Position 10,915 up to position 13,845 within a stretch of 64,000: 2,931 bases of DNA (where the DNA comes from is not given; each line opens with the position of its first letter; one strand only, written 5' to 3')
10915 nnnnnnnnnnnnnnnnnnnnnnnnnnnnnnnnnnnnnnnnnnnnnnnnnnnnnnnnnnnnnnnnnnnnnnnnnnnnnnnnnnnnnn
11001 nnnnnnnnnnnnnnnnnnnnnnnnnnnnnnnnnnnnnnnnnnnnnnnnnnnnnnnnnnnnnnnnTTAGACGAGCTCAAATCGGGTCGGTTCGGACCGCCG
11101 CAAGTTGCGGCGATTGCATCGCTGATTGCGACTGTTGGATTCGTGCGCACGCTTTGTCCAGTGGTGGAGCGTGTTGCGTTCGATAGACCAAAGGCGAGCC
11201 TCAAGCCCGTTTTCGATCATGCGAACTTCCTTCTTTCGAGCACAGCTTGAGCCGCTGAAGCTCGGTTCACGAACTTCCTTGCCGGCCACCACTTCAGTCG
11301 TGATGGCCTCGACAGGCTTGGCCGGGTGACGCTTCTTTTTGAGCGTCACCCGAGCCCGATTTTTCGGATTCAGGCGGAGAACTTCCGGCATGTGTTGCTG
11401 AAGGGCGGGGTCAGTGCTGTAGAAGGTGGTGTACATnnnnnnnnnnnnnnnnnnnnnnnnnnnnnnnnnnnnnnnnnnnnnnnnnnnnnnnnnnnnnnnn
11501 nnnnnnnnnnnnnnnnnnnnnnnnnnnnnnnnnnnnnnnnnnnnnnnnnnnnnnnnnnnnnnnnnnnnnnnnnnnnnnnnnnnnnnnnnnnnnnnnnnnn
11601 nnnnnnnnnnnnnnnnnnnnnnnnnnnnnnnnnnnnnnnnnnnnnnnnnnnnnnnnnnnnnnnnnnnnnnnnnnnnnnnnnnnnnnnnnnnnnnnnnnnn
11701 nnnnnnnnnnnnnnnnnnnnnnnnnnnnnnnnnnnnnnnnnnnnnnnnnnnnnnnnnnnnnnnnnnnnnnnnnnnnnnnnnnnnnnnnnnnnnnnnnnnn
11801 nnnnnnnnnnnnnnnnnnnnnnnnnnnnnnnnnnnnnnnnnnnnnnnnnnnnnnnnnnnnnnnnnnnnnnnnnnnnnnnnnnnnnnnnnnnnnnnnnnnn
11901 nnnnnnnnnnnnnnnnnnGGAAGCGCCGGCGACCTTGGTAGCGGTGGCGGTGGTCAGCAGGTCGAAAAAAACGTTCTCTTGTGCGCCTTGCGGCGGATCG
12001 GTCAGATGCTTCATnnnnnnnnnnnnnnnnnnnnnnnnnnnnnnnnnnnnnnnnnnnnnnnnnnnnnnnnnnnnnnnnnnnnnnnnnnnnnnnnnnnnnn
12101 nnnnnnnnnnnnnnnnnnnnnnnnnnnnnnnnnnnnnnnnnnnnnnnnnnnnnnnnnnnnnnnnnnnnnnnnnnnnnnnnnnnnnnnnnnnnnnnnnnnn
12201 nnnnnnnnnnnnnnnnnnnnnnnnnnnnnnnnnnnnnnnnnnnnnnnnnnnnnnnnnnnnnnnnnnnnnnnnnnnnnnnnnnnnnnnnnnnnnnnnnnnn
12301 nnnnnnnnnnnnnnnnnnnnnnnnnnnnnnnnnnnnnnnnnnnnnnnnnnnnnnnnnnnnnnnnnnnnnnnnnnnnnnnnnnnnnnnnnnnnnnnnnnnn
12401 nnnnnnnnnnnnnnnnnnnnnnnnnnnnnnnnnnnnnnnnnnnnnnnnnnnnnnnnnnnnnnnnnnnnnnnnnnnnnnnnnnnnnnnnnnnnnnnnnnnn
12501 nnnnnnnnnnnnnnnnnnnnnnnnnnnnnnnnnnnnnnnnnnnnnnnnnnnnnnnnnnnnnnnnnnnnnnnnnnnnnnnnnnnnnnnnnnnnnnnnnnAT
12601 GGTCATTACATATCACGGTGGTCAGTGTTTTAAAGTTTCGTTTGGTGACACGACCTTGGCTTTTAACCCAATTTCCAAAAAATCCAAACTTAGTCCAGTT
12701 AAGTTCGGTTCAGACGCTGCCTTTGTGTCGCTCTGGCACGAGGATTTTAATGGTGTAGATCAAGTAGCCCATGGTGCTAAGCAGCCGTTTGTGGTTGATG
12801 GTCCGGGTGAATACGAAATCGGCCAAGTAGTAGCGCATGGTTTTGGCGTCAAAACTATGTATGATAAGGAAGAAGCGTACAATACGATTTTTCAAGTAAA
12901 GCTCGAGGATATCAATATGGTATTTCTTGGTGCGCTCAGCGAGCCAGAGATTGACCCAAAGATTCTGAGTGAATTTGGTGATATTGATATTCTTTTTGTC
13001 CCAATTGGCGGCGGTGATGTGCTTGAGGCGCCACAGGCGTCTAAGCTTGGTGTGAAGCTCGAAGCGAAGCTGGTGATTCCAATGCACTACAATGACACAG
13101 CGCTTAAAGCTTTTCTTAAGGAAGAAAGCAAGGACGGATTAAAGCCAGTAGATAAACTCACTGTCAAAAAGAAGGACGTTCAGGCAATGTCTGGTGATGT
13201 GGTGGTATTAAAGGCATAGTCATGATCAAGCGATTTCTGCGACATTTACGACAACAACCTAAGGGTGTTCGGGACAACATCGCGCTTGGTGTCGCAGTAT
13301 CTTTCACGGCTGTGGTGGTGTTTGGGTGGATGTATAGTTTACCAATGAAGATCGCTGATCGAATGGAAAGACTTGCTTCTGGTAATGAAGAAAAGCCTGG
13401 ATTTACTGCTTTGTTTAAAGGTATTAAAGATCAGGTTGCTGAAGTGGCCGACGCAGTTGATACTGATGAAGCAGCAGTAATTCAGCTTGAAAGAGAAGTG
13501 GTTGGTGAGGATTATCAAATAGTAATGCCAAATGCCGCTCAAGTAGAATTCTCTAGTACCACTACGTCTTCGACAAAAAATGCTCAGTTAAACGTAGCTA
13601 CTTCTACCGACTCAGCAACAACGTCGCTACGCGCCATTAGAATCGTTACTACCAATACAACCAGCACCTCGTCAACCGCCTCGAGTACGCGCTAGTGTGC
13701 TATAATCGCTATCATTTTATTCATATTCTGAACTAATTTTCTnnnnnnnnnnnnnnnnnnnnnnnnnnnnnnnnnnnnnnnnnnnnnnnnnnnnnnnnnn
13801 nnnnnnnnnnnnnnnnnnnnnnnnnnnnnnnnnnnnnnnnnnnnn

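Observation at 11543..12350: GC-rich ORF-poor island of ~760 nt with its own promoter-like site and terminator on the minus strand: candidate large structured RNA or micro-ORF locus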

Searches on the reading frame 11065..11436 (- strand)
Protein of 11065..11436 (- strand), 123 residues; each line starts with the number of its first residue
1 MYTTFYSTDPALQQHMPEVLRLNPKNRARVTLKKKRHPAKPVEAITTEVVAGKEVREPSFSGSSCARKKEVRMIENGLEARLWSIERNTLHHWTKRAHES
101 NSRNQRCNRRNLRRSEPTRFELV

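Call 18: search_protein_families(library=pfam, proteins=[window:11065-11436:-], max_evalue=1)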
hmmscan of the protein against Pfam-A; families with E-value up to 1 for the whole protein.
window:11065-11436:- (123 aa): 0 families

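Call 22: find_encoding_contigs(protein=window:11065-11436:-, flank=6000, max_places=10)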
Protein window:11065-11436:- (123 aa): 10 contigs read that carry it; 9 places shown.
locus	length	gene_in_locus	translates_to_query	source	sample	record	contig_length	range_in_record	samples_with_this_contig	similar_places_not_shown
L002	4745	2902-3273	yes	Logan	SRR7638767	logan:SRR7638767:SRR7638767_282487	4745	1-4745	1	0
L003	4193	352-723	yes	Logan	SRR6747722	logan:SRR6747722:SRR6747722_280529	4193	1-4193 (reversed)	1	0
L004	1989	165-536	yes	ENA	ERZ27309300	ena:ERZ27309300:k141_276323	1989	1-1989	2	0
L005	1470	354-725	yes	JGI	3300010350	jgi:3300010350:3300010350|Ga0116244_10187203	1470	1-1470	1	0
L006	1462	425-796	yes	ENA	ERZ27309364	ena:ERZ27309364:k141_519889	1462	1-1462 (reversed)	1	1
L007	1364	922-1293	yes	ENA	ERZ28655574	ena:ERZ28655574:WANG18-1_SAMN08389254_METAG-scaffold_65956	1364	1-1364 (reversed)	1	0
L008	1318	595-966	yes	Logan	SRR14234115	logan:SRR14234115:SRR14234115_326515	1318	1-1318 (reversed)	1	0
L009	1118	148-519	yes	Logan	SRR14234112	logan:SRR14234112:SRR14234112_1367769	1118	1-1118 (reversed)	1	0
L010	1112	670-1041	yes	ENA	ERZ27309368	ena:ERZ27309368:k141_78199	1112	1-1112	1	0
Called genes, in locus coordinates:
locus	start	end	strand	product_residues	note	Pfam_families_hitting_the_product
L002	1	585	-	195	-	?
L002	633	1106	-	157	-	-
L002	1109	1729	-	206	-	PF13483:Lactamase_B_3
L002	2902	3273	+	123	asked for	-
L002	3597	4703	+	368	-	PF00575:S1, PF21710:Spt6_S1 (faint), PF23459:S1_RRP5 (faint), PF21543:CvfB_2nd (faint), PF00575:S1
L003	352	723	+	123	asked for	-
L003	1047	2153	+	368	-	PF00575:S1, PF21710:Spt6_S1 (faint), PF23459:S1_RRP5 (faint), PF21543:CvfB_2nd (faint), PF00575:S1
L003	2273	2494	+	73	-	-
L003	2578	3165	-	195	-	PF01195:Pept_tRNA_hydro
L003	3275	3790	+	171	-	-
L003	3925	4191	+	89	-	?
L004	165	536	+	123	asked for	-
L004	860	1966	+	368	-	PF00575:S1, PF21710:Spt6_S1 (faint), PF23459:S1_RRP5 (faint), PF21543:CvfB_2nd (faint), PF00575:S1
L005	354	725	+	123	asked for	-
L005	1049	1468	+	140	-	?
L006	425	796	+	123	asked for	-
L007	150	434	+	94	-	PF03992:ABM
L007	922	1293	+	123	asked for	-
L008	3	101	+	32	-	?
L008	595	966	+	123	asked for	-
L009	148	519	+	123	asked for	-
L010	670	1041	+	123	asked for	-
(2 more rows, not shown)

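Call 47: list_cluster_members(proteins=[window:11065-11436:-, window:11919-12014:-, window:11919-12062:-, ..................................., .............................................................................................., window:11603-11740:-])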
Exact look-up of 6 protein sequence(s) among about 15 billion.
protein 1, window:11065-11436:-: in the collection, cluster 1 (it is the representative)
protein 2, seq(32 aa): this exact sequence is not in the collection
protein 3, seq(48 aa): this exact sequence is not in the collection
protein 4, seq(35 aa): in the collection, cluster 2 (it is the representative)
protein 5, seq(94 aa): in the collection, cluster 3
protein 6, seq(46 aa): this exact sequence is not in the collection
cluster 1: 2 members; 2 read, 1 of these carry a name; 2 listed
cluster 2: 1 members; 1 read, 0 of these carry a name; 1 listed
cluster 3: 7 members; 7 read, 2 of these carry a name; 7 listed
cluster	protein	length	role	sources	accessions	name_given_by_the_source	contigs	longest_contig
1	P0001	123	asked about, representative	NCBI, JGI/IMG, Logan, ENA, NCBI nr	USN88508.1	MAG: hypothetical protein H6780_03375 [Candidatus Nomurabacteria bacterium]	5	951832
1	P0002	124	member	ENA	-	-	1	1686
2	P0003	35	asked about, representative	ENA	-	-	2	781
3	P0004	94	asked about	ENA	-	-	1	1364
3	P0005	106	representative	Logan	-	-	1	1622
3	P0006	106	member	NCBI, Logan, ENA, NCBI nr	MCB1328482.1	MAG: antibiotic biosynthesis monooxygenase [Maritimibacter sp.] | antibiotic biosynthesis monooxygenase [Maritimibacter sp.]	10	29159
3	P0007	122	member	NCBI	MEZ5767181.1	MAG: antibiotic biosynthesis monooxygenase [Paracoccaceae bacterium]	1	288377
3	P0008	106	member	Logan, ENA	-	-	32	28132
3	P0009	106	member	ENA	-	-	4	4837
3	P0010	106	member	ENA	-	-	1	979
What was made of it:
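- ORF123 is USN88508.1 (locus tag H6780_03375), and the longest contig carrying it is 951,832 bp (call 47).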

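Call 48: find_encoding_contigs(protein=P0006, flank=6000, max_places=6)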
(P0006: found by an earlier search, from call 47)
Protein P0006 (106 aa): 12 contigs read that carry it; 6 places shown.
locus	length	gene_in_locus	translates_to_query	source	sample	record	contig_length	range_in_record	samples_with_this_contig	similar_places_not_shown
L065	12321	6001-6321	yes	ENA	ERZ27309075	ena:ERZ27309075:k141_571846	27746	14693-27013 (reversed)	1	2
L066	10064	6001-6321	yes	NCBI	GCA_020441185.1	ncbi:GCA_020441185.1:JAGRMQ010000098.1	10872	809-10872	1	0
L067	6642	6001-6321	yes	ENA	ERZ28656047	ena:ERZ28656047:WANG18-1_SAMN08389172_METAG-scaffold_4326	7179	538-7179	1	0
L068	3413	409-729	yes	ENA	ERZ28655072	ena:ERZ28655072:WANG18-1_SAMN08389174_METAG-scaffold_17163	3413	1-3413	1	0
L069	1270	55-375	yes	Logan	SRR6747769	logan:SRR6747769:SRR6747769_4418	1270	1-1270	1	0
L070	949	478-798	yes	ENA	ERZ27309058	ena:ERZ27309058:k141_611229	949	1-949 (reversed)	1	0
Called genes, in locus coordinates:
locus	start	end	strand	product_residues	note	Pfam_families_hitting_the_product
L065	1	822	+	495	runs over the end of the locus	PF04055:Radical_SAM, PF02579:Nitro_FeMo-Co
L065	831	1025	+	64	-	PF12797:Fer4_2 (faint), PF00037:Fer4 (weak), PF12838:Fer4_7 (weak)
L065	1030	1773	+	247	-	PF05484:LRV_FeS, PF02985:HEAT (faint), PF13646:HEAT_2 (faint), PF01816:LRV (faint)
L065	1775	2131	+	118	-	PF04319:NifZ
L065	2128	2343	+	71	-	PF06988:NifT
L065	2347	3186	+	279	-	PF13289:SIR2_2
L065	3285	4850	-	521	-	PF00370:FGGY_N, PF02782:FGGY_C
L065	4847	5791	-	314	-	PF13545:HTH_Crp_2 (weak), PF04545:Sigma70_r4 (weak), PF12802:MarR_2 (faint), PF04198:Sugar-bind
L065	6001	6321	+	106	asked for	PF03992:ABM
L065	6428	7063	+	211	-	PF00834:Ribul_P_3_epim, PF00215:OMPdecase (weak)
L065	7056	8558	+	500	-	PF00005:ABC_tran, PF13304:AAA_21 (faint), PF00005:ABC_tran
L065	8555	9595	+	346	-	PF02653:BPD_transp_2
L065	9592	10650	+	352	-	PF02653:BPD_transp_2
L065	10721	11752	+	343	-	PF13407:Peripla_BP_4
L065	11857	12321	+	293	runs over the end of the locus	PF01791:DeoC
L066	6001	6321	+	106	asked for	PF03992:ABM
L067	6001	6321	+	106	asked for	PF03992:ABM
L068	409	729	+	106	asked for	PF03992:ABM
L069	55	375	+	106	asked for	PF03992:ABM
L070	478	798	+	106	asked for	PF03992:ABM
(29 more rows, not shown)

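Call 62: search_protein_families(library=ncbifam, proteins=[window:11065-11436:-], max_evalue=10)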
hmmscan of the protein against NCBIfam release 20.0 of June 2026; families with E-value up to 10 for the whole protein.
window:11065-11436:- (123 aa): 0 families

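Call 90: find_homologous_proteins(query=window:11065-11436:-, max_evalue=0.01)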
Query window:11065-11436:- (123 aa): 1 proteins with E <= 0.01 among 4 candidates.
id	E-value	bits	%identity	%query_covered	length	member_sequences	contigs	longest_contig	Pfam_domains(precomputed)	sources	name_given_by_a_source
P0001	1.2e-75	269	100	100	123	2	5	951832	-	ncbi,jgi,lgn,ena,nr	ncbi:MAG: hypothetical protein H6780_03375 [Candidatus Nomurabacteria bacterium]|nr:MAG: hypothetica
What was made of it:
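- ORF123 is an orphan (call 90).
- Tried and rejected: ORF123 is an orphan (call 90) with no Pfam or NCBIfam hit (calls 18, 62).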

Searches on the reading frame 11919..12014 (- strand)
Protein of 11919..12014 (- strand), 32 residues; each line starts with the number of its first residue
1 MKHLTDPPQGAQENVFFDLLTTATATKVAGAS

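Call 62: search_protein_families(library=ncbifam, proteins=[window:11919-12014:-], max_evalue=10)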
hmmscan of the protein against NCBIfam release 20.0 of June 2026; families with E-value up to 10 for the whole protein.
seq(32 aa): 0 families

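Call 93: search_protein_representatives(protein=window:11919-12014:-)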
Query: 32 residues. Proteins with E-value up to 0.001 (for the whole library): 3; up to 1e-10: 1; up to 1e-30: 0. The best 3 are listed.
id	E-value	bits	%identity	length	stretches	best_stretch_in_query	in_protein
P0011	3.1e-13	61.9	97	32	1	1-32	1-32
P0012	3.4e-08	47.0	-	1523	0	-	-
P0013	4.9e-07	43.6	43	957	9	8-28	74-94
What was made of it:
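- A gene caller called it on L008 (call 22), and a 97%-identical entry is in the protein library (call 93).
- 11916..12027 (-): SD (AAGGAG, within 12027-12015) plus sORF1 at 12014-11916: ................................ (32 aa plus stop). A 97%-identical 32-aa entry, P0011, is in the protein library (call 93).
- sORF1 has no detectable relatives by HMMER beyond its own species (call 93).
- Tried and rejected: A full HMMER search with the 32-aa peptide found only its own strain variant and two low-complexity proteins (call 93).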

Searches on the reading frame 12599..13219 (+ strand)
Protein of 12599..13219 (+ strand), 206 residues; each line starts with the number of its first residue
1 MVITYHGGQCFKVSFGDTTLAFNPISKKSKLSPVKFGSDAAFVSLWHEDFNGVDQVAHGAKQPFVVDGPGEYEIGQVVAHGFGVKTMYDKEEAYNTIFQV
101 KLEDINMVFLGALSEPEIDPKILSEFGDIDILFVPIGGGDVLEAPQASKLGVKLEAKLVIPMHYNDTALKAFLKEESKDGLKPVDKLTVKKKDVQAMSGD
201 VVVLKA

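Call 18: search_protein_families(library=pfam, proteins=[window:12599-13219:+], max_evalue=1)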
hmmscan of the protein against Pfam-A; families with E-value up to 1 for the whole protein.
window:12599-13219:+ (206 aa): 2 families
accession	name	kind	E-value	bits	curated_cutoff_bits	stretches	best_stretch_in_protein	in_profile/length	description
PF13483.12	Lactamase_B_3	-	8.4e-23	81.5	24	1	3-163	2-160/160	Beta-lactamase superfamily domain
PF12706.13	Lactamase_B_2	-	0.27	11.3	27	1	61-164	93-200/200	Beta-lactamase superfamily domain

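Call 21: find_encoding_contigs(protein=window:12599-13219:+, flank=6000, max_places=10)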
Protein window:12599-13219:+ (206 aa): 1 contig read that carries it; 1 place shown.
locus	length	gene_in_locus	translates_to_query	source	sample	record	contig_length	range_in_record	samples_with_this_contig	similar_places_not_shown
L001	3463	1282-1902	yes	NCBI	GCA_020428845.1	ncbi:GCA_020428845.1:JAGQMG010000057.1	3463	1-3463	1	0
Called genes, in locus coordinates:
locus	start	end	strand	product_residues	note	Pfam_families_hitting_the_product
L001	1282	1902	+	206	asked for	PF13483:Lactamase_B_3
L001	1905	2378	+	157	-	-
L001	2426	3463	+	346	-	PF00521:DNA_topoisoIV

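Call 28: find_related_loci(query=window:12599-13219:+, collection=genome_contigs, flank=6000)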
Query window:12599-13219:+ (206 aa) in genome_contigs; peptide patterns used: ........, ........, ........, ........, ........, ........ (x = any residue, [..] = any of these).
86 stretches matched a pattern; 54 encode a relative of the query (tblastn E <= 1e-3); 54 distinct loci.
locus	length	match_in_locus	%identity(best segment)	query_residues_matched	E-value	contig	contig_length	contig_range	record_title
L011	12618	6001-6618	85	1-206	9e-119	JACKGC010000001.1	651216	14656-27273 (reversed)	MAG: Candidatus Nomurabacteria bacterium isolate HK-STAS-PATE-21 HK-STAS-PATE-21_1, whole genome shotgun sequence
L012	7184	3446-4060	84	1-205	2e-116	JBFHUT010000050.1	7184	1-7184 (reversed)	MAG: Candidatus Paceibacteria bacterium isolate Mix_sand09.2021.07.G.23 k141_350954_length_7184_cov_11.0000, whole genom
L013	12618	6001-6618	83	1-206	8e-114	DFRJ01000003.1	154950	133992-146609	MAG TPA_asm: Patescibacteria group bacterium UBA3466 UBA3466_contig_8569, whole genome shotgun sequence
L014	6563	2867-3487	83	1-206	7e-114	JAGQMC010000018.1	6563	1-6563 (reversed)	MAG: Candidatus Kaiserbacteria bacterium isolate HKST-UBA32 k127_1839343, whole genome shotgun sequence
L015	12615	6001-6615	83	1-205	2e-113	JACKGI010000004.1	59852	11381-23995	MAG: Candidatus Nomurabacteria bacterium isolate HK-STAS-PATE-30 HK-STAS-PATE-30_4, whole genome shotgun sequence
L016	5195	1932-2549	79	1-206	2e-111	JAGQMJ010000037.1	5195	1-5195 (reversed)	MAG: Candidatus Kaiserbacteria bacterium isolate HKST-UBA39 NODE_37_length_5195_cov_7.371630, whole genome shotgun seque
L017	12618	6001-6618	78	1-206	2e-110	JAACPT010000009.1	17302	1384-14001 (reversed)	MAG: Candidatus Parcubacteria bacterium isolate CG_2015-02_43_9 CG_2015-02_curated_scaffold_2692, whole genome shotgun s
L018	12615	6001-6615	79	1-205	2e-109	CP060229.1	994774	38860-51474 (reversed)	MAG: Candidatus Nomurabacteria bacterium isolate HK-STAS-PATE-25 chromosome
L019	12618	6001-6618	75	1-206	9e-109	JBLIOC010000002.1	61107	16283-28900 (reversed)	MAG: Candidatus Paceibacteria bacterium isolate 3300053785_176 Ga0535658_0000558, whole genome shotgun sequence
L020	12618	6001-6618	79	1-206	2e-108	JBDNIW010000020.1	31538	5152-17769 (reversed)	MAG: Candidatus Paceibacterota bacterium isolate metabat2.26_sub.ELB k141_1594002, whole genome shotgun sequence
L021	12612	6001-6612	76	1-204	2e-107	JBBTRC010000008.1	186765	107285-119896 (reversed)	MAG: Patescibacteria group bacterium isolate H41-bin044_1 H41_bin044_1_000000000008, whole genome shotgun sequence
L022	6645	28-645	75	1-206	1e-107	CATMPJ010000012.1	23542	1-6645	MAG: uncultured bacterium isolate SRR3962773_bin.21_MetaWRAP_v1.3_MAG genome assembly, contig: ERZ505245.682, whole geno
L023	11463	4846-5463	74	1-206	8e-107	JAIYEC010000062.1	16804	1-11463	MAG: bacterium isolate H1_MAG_00054 pond_H1_MAG_00054_000000000065, whole genome shotgun sequence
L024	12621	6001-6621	77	1-206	2e-106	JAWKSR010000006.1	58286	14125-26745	MAG: Candidatus Paceibacterota bacterium isolate AC3.73 AC3.73.fa-6, whole genome shotgun sequence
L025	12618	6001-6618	76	1-206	4e-106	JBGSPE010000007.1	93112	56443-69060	MAG: Candidatus Paceibacteria bacterium isolate JTS-AC297 k141_863719, whole genome shotgun sequence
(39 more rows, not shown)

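Call 58: find_related_loci(query=window:12599-13219:+, collection=metagenome_contigs, flank=3500)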
Query window:12599-13219:+ (206 aa) in metagenome_contigs; peptide patterns used: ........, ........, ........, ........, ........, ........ (x = any residue, [..] = any of these).
146 stretches matched a pattern; 95 encode a relative of the query (tblastn E <= 1e-3); the best 80 are kept; 80 distinct loci.
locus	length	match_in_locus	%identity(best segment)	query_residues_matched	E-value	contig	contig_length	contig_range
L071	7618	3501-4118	83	1-206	6e-114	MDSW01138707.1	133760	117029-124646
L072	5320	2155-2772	80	1-206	2e-112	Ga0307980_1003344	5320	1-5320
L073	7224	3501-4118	81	1-206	1e-111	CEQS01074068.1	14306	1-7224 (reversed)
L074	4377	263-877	79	1-205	7e-112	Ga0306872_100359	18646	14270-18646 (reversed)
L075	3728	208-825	81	1-206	4e-113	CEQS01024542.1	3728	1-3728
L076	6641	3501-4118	80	1-206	2e-111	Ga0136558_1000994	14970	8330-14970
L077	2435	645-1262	79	1-206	2e-116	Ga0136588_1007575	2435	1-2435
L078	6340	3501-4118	80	1-206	2e-111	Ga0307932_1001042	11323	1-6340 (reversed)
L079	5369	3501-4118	80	1-206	2e-111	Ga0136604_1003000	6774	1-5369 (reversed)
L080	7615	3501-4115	79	1-205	2e-110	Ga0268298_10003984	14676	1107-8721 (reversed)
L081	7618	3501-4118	78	1-206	1e-110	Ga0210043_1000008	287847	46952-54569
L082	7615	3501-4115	80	1-205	1e-109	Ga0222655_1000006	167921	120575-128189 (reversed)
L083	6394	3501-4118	80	1-206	3e-109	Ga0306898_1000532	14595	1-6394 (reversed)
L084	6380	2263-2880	80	1-206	6e-109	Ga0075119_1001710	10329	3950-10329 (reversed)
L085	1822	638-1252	78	1-205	1e-115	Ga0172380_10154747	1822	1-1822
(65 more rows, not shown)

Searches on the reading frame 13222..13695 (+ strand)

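Call 18: search_protein_families(library=pfam, proteins=[window:13222-13695:+], max_evalue=1)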
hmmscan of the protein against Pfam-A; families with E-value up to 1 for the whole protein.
window:13222-13695:+ (157 aa): 1 family
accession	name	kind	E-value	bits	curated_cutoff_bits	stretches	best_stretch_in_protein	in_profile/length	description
PF20009.4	GEVED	-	0.67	11.2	24.4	0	104-152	17-64/78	GEVED domain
